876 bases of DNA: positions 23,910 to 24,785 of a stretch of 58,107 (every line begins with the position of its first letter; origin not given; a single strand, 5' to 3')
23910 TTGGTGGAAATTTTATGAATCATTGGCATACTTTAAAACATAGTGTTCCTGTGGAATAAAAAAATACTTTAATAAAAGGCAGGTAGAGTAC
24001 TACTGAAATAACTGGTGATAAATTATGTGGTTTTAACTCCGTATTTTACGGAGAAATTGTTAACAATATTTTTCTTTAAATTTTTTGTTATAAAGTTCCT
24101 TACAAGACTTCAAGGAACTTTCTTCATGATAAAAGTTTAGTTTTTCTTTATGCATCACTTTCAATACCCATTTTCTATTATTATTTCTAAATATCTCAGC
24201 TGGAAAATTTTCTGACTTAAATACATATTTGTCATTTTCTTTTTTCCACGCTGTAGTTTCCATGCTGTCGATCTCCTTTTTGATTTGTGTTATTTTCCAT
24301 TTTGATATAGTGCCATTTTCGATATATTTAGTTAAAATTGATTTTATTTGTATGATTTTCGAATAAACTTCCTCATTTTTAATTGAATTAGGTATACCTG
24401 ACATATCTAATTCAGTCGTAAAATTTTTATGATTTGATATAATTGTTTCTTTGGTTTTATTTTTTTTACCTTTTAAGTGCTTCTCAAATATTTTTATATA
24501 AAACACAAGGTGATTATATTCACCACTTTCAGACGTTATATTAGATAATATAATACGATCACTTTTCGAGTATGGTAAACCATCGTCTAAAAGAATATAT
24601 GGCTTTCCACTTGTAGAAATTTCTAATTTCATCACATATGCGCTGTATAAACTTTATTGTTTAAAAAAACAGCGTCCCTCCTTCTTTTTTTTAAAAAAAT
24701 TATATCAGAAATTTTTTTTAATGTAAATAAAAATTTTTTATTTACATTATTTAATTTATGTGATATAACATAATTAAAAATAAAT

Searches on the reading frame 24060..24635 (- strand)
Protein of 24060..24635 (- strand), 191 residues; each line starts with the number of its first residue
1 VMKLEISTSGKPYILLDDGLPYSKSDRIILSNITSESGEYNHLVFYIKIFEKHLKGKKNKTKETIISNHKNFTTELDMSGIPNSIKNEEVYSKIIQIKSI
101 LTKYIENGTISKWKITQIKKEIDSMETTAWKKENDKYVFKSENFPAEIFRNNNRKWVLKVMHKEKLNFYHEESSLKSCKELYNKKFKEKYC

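Call 47: search_protein_families(library=pfam, proteins=[window:24060-24635:-], max_evalue=0.01)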
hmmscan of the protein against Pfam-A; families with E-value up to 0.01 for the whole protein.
window:24060-24635:- (191 aa): 1 family
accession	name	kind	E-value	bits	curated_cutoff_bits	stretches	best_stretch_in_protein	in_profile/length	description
PF10925.13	DUF2680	-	0.0098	16.4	25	0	94-129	16-52/57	Protein of unknown function (DUF2680)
